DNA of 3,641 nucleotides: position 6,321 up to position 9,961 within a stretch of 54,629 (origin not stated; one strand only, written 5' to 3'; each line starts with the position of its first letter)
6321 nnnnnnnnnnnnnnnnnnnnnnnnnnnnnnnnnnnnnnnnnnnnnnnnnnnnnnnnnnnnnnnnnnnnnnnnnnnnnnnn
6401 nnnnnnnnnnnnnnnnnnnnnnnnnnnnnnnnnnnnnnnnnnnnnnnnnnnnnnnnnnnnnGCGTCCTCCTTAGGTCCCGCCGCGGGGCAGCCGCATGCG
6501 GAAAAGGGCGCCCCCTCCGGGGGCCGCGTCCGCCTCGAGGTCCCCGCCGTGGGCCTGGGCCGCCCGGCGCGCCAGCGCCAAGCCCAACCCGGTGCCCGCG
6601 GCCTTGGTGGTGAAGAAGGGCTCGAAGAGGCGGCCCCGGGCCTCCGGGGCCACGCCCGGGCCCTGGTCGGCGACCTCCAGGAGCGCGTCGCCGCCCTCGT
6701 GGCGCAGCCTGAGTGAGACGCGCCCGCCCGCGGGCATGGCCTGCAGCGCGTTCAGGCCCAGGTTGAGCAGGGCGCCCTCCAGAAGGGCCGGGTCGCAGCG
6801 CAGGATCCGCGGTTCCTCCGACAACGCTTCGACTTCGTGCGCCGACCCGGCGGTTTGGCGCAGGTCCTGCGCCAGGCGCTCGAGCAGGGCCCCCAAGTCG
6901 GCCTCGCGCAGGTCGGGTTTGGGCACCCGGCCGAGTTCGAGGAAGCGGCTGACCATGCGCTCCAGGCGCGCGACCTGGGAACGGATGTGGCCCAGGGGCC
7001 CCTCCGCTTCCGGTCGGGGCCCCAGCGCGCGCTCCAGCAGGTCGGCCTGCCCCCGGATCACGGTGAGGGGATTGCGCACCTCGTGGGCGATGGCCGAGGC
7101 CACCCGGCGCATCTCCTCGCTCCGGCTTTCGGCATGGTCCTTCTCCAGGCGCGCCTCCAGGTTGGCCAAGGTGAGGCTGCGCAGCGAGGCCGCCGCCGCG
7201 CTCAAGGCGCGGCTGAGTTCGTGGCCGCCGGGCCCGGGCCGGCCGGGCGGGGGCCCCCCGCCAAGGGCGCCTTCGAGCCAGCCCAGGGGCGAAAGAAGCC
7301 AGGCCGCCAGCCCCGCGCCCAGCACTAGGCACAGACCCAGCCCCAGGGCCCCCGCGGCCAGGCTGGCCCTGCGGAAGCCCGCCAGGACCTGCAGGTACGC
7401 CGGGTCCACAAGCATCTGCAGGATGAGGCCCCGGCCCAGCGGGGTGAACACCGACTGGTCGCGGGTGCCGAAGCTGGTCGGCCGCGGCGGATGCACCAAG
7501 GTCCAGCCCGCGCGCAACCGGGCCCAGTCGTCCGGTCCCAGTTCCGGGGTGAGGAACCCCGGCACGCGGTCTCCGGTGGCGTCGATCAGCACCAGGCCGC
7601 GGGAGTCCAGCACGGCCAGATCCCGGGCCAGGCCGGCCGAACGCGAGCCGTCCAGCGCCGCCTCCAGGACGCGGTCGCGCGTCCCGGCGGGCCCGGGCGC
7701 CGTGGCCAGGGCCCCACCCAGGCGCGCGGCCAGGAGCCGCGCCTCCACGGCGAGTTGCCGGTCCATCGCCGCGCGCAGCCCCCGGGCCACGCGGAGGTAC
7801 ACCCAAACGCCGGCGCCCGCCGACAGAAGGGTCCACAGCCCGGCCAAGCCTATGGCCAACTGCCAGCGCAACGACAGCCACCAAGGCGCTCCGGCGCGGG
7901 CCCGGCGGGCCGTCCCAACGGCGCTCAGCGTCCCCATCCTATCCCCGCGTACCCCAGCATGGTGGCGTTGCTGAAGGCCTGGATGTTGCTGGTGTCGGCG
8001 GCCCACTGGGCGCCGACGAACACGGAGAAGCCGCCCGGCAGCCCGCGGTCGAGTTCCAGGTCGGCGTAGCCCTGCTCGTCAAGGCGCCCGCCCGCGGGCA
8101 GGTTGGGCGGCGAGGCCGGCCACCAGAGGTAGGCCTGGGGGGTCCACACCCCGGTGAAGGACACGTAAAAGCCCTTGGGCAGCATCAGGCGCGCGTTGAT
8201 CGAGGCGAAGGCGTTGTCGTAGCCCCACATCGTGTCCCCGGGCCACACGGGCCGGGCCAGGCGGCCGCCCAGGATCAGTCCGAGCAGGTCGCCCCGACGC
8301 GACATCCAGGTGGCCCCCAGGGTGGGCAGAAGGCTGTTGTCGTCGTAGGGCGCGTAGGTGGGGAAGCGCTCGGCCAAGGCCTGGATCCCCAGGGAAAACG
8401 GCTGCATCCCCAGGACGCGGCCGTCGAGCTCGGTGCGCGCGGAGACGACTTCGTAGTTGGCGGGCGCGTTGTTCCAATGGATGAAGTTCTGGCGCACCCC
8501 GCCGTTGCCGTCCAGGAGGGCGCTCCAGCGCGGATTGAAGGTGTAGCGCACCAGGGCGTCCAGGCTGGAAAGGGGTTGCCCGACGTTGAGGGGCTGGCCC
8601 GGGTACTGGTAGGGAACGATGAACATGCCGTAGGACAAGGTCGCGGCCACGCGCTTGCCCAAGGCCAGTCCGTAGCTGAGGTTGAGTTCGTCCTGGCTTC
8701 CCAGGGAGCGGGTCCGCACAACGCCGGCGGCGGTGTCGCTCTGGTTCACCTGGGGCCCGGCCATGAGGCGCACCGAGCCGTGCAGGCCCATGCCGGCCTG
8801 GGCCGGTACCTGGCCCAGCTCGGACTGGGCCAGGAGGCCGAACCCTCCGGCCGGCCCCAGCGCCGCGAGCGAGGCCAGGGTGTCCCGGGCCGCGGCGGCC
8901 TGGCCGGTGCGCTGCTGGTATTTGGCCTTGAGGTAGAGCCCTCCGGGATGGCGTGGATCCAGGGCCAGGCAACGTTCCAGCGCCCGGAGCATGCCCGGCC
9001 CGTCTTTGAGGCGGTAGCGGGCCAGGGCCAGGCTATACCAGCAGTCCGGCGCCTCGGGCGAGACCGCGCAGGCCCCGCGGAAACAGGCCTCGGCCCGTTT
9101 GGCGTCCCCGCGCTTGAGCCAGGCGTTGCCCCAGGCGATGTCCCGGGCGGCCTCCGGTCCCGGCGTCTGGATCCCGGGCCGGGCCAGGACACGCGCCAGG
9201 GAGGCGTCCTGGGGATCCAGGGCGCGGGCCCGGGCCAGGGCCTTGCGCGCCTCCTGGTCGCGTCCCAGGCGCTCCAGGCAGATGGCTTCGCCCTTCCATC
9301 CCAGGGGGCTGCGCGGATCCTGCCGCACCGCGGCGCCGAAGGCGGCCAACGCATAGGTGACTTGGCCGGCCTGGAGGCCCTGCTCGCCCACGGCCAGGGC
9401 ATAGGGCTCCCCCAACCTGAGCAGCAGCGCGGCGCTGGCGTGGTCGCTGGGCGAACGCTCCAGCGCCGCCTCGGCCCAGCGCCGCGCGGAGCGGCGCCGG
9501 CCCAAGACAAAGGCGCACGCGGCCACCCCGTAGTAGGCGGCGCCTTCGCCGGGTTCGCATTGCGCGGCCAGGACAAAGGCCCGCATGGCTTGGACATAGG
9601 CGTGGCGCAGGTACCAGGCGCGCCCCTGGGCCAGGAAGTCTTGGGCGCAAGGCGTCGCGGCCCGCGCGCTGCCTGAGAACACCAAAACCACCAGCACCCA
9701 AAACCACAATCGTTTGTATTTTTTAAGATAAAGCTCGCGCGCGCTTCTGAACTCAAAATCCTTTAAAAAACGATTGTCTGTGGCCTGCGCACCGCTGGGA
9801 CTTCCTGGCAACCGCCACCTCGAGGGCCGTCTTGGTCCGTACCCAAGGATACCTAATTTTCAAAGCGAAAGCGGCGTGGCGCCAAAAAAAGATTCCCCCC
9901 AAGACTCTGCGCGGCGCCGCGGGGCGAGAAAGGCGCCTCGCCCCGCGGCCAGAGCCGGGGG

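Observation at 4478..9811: Four-gene envelope module: TPR/beta-barrel protein, histidine kinase, sigma-54 activator, small TPR protein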

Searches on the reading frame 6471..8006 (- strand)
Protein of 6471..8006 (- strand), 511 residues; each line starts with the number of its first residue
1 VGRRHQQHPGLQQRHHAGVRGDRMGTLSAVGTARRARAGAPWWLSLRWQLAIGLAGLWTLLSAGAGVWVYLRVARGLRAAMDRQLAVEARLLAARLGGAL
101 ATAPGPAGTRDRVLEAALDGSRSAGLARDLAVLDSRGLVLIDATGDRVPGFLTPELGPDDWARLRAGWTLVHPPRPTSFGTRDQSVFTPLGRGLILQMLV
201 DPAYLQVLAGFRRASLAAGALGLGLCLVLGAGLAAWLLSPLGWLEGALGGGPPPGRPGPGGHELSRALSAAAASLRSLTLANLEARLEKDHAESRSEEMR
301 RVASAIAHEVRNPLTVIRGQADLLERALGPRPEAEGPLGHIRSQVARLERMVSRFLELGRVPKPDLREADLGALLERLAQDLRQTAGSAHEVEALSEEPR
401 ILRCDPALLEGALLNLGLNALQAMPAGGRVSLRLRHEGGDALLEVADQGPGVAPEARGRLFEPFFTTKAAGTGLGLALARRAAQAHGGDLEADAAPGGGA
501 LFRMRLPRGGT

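Call 4: search_protein_families(library=ncbifam, proteins=[window:6471-8006:-], max_evalue=0.01)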
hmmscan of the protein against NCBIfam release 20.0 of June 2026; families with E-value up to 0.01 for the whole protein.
window:6471-8006:- (511 aa): 79 families (the best 25 are shown)
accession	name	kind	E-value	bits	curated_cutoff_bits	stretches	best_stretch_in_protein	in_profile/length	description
NF008468.0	PRK11360.1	equivalog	1.4e-46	159.1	646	1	301-508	398-608/616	two-component system sensor histidine kinase AtoS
NF007688.0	PRK10364.1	equivalog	2e-39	135.6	479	1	299-508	240-451/460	two-component system sensor histidine kinase ZraS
NF010411.0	PRK13837.1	equivalog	1.3e-35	122.6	647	1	282-508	436-675/828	two-component system VirA-like sensor kinase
NF008312.0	PRK11100.1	equivalog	2.6e-32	112.3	356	1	208-508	177-474/477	two-component system sensor histidine kinase CreC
TIGR02966.1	phoR_proteo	equivalog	5.5e-32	111.1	334.2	1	295-505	109-332/333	phosphate regulon sensor histidine kinase PhoR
NF053867.1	SprKinKinDBac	equivalog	1.9e-26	92.6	775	1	287-507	273-496/500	sporulation kinase KinD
NF052574.1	HisKinEspCMyxo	equivalog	9.1e-26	90.2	1200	1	300-507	418-636/785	serine histidine kinase EspC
TIGR02916.1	PEP_his_kin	equivalog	5.9e-25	87.9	300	1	337-507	513-679/679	XrtA/PEP-CTERM system histidine kinase PrsK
NF007898.0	PRK10604.1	equivalog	2.3e-24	86.4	478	1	301-508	214-423/433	two-component system sensor histidine kinase RstB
NF040691.1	MtrAB_MtrB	equivalog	8.7e-24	84.4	450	1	293-508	265-492/507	MtrAB system histidine kinase MtrB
TIGR01386.1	cztS_silS_copS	subfamily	1.8e-23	83.3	292.55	1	301-507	243-457/457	heavy metal sensor histidine kinase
NF046044.1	PnpS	equivalog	2.3e-23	82.9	400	1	297-507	167-390/390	two-component system histidine kinase PnpS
NF007793.0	PRK10490.1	equivalog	8.9e-23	80.2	1123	1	275-508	642-882/895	two-component system sensor histidine kinase KdpD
NF007007.0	PRK09470.1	equivalog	1.3e-22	80.3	486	1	299-507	245-458/463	envelope stress sensor histidine kinase CpxA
NF008235.0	PRK11006.1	equivalog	8.7e-22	77.6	390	1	297-508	201-423/431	phosphate regulon sensor histidine kinase PhoR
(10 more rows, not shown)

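Call 5: search_protein_families(library=pfam, proteins=[window:6471-8006:-], max_evalue=0.01)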
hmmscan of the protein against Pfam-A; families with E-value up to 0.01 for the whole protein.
window:6471-8006:- (511 aa): 4 families
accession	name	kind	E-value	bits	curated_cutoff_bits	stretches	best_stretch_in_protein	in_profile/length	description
PF02518.31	HATPase_c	-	1.7e-22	80.3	26.4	1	405-508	2-109/111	Histidine kinase-, DNA gyrase B-, and HSP90-like ATPase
PF00512.31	HisKA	-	5.3e-13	49.3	26.9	1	299-360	2-62/66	His Kinase A (phospho-acceptor) domain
PF13581.12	HATPase_c_2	-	0.0016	18.9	27.4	1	427-485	53-111/127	Histidine kinase-like ATPase domain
PF10090.15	HPTransfase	-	0.0021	18.3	22.9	1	413-456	36-79/123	Histidine phosphotransferase C-terminal domain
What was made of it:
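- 6471..7937 (-): Sensor histidine kinase, 488 aa. Two hydrophobic segments flank an uncharacterised domain of about 145 aa, predicted periplasmic. There is no HAMP hit. HisKA and HATPase_c follow. Pfam (call 5).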

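Call 22: find_related_loci(query=window:6474-7937:-, collection=genome_contigs, flank=10000)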
Query window:6474-7937:- (488 aa) in genome_contigs; peptide patterns used: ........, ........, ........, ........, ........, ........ (x = any residue, [..] = any of these).
600 stretches matched a pattern (row limit reached: there are more); 598 encode a relative of the query (tblastn E <= 1e-3); the best 80 are kept; 80 distinct loci.
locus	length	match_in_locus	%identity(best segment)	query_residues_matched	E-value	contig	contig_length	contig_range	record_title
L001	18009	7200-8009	37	234-484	9e-36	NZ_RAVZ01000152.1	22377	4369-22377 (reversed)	Corallococcus terminator strain CA054A NODE_152_22377_cov_37.8968, whole genome shotgun sequence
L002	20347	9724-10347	38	279-484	2e-34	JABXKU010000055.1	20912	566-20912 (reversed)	MAG: Desulfuromonadales bacterium isolate 42485_Bin_1 scaffold_205, whole genome shotgun sequence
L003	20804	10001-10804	40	231-484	3e-33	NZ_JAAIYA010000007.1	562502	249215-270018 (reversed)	Pyxidicoccus caerfyrddinensis strain CA032A NODE_7_length_562502_cov_20.0284, whole genome shotgun sequence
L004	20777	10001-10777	29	221-486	1e-30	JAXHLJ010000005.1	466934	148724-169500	MAG: Desulfotignum sp. isolate Salar_de_Ascotan_soil_MAG_ASO14 contig_167_polypolish, whole genome shotgun sequence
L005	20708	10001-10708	34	261-484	2e-30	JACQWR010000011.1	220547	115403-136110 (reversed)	MAG: Deltaproteobacteria bacterium isolate NC_groundwater_1494_Pr4_B-0.1um_54_14 SR1-18-B1_scaffold_235586, whole genome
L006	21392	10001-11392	31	21-483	2e-30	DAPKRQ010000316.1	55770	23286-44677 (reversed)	MAG TPA_asm: Myxococcales bacterium LLY-WYZ-16_1 k141_587857, whole genome shotgun sequence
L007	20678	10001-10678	36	264-484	3e-29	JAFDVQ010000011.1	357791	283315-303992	MAG: Acidobacteria bacterium isolate SZAS-3 LIN-320__11__length-357791, whole genome shotgun sequence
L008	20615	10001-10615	39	278-484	7e-29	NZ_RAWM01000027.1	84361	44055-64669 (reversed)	Corallococcus interemptor strain AB047A NODE_27_84361_cov_76.2391_ID_7973, whole genome shotgun sequence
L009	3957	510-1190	37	263-484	8e-29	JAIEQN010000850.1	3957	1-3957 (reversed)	MAG: Gemmataceae bacterium isolate co.spades.METABAT.1kb_005 c_000000385180, whole genome shotgun sequence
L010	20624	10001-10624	40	278-484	3e-28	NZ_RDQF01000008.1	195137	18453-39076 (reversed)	Bradyrhizobium vignae strain LMG 28791 Scaffold8, whole genome shotgun sequence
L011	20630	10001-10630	32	278-484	3e-28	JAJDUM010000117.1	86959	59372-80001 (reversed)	MAG: Candidatus Poribacteria bacterium isolate jk18x1bzbins.78 k141_813204, whole genome shotgun sequence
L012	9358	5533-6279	36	260-484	3e-28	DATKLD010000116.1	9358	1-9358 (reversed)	MAG TPA_asm: Terriglobales bacterium isolate SMAG_U14676 k141_2263175, whole genome shotgun sequence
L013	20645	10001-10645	38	278-484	3e-28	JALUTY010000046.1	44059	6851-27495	MAG: bacterium isolate 128-326_maxbin2_scaf2bin.054 128-326_scaffold_301_c1, whole genome shotgun sequence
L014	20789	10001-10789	39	233-485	6e-28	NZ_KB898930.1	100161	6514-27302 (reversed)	Thioalkalivibrio sulfidiphilus strain ALJ17 D580DRAFT_scaffold00010.10, whole genome shotgun sequence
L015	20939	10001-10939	31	200-484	5e-28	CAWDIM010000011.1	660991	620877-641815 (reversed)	MAG: uncultured Planctomycetota bacterium isolate MFD04716.bin.2.187 genome assembly, contig: contig_18334, whole genome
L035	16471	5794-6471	30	270-484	1e-25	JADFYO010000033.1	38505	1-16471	MAG: Nitrospirae bacterium isolate nDJH8bin6 nDJH8_bin6_NODE_33_length_38505_cov_290.832430, whole genome shotgun sequen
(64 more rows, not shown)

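Call 26: search_protein_families(library=pfam, proteins=[L006:8398-9999:+, L006:11522-12274:+, L006:13905-15095:+, L006:14009-16204:+, L006:6334-7350:+], max_evalue=0.001)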
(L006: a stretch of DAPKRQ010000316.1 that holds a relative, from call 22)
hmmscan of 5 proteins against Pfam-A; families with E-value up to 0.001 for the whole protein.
L006:8398-9999:+ (533 aa): 1 family
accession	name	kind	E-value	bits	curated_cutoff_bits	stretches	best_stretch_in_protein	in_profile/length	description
PF00171.27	Aldedh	-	3.3e-104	349.5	23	1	23-469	12-457/461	Aldehyde dehydrogenase family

L006:11522-12274:+ (250 aa): 0 families

L006:13905-15095:+ (396 aa): 0 families

L006:14009-16204:+ (731 aa): 0 families

L006:6334-7350:+ (338 aa): 1 family
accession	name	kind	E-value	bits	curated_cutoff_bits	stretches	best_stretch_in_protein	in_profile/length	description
PF02775.26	TPP_enzyme_C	-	2.1e-33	115.7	21.9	1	55-202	2-151/151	Thiamine pyrophosphate enzyme, C-terminal TPP binding domain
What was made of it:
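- Tried and rejected: L006 matched the kinase over its full length at 31% identity, but its neighbours are an aldehyde dehydrogenase and unrelated genes (call 26).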

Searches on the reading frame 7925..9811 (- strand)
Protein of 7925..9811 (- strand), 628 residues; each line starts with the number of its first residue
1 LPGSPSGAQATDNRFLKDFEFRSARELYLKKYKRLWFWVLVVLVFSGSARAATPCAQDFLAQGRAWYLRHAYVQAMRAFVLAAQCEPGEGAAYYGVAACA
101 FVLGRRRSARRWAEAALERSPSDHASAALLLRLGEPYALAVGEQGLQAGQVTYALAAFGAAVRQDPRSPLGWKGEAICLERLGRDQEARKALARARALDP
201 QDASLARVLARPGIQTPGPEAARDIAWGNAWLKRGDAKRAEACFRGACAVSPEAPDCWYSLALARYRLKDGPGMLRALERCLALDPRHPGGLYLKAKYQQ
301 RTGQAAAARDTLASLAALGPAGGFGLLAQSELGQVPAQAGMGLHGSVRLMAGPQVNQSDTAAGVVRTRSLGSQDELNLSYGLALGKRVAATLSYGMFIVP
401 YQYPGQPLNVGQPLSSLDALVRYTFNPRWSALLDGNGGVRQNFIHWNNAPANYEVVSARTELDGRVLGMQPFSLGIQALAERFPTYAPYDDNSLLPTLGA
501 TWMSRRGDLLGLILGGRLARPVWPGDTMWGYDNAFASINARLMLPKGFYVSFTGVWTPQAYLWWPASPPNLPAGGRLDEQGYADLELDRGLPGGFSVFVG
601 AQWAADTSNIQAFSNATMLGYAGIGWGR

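Call 4: search_protein_families(library=ncbifam, proteins=[window:7925-9811:-], max_evalue=0.01)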
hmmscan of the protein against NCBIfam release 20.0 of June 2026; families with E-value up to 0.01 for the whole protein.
window:7925-9811:- (628 aa): 10 families
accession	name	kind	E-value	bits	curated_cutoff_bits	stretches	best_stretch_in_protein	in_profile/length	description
TIGR02552.1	LcrH_SycD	equivalog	3e-17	62.6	104.8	3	60-129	56-125/136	SycD/LcrH family type III secretion system chaperone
TIGR02917.1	PEP_TPR_lipo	equivalog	4.2e-12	44.8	312.2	2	228-321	132-225/899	XrtA/PEP-CTERM system TPR-repeat protein PrsT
NF033920.0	C39_PA2778_fam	equivalog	4e-10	39.5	150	1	138-200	193-255/255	PA2778 family cysteine peptidase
TIGR02521.1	type_IV_pilW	equivalog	1.8e-08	34.2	154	1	142-204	38-100/234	type IV pilus biogenesis/stability protein PilW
TIGR04510.1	mod_pep_cyc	subfamily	4.4e-06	25.5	400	0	138-198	401-461/814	putative peptide modification system cyclase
NF052415.1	T3SS_chap_SctY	equivalog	4.4e-05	23.9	70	1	231-314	16-102/106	type III secretion apparatus assembly chaperone SctY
NF011886.0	PRK15359.1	equivalog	0.00038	20.3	146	0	152-208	75-131/144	type III secretion system chaperone protein SscB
TIGR02795.1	tol_pal_ybgF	equivalog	0.00088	19.9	90.1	0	228-270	46-91/119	tol-pal system protein YbgF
NF047558.1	TPR_END_plus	domain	0.0038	17.1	32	0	92-125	1-34/56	TPR end-of-group domain-containing protein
NF040959.1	MamA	equivalog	0.008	15.6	200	0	229-298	45-114/204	magnetosome protein MamA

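Call 5: search_protein_families(library=pfam, proteins=[window:7925-9811:-], max_evalue=0.01)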
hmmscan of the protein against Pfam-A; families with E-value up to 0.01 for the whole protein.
window:7925-9811:- (628 aa): 8 families
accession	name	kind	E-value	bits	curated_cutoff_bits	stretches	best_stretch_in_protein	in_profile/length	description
PF14559.12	TPR_19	-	2.9e-14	53.6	25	1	146-211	2-67/68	Tetratricopeptide repeat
PF13432.12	TPR_16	-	1.5e-12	48.1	32.7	2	146-203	8-65/65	Tetratricopeptide repeat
PF07719.23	TPR_2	-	2.3e-12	46.4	27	1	170-202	2-34/34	Tetratricopeptide repeat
PF13428.12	TPR_14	-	4.3e-11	42.8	23.5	2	172-211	4-43/44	Tetratricopeptide repeat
PF13431.12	TPR_17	-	3.3e-08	33.6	24.4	0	278-309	2-33/34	Tetratricopeptide repeat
PF13414.12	TPR_11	-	8.8e-08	32.2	26.8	1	228-268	1-41/42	TPR repeat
PF00515.34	TPR_1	-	1.6e-07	31.3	27.8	0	171-202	3-34/34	Tetratricopeptide repeat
PF13371.12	TPR_9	-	1.4e-06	28.7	35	1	273-321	13-61/73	Tetratricopeptide repeat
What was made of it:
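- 8819..9667 (-): TPR domain of the large protein, predicted periplasmic (residues about 49-331, about 17 helices). Pfam TPR_19, TPR_16, TPR_2 and related families at residues 146-321 (call 5).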

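Call 10: find_related_loci(query=window:7928-9811:-, collection=genome_contigs, flank=10000)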
Query window:7928-9811:- (628 aa) in genome_contigs; peptide patterns used: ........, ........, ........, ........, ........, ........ (x = any residue, [..] = any of these).
19 stretches matched a pattern, but none encodes a relative of the query by tblastn (E <= 1e-3).

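Call 27: predict_structure(protein=window:7928-9811:-)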
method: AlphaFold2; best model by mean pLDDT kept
length: 628 residues; sequences in the alignment: 1
mean_pLDDT: 46.3   pTM: 0.33
mean pLDDT of the five models: 46.3, 46.2, 39.6, 39.2, 37.1
residues with pLDDT >= 90: 31; 70-90: 65; 50-70: 136; < 50: 396
segments of 3 or more residues with pLDDT < 50: 1-35, 45-47, 49-52, 54-71, 124-132, 190-216, 336-628
pLDDT, mean of each block of 10 residues (from residue 1): 33 30 34 50 50 48 42 52 53 59 55 62 48 56 63 59 54 59 52 41 36 47 68 79 87 87 91 93 89 88 87 76 65 55 31 26 25 31 30 25 29 30 25 24 23 23 26 31 33 30 32 28 27 30 36 30 32 39 40 37 34 31 31
secondary structure, 60 per line:
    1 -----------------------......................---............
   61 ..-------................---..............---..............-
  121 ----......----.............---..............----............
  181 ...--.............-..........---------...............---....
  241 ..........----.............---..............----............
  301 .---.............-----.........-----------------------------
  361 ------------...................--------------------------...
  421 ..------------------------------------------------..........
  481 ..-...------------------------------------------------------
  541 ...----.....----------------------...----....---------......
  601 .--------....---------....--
elements in order: H24-45 H49-62 H70-85 H89-102 H106-119 H125-130 H135-147 H151-164 H169-183 H186-198 H200-209 H219-233 H237-250 H255-267 H271-284 H289-301 H305-317 H323-331 H373-391 H418-422 H471-482 E541-543 E548-552 E575-577 E582-585 E595-601 H610-613 E623-626
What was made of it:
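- Tried and rejected: The barrel half came out at pLDDT below 40 (call 27).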
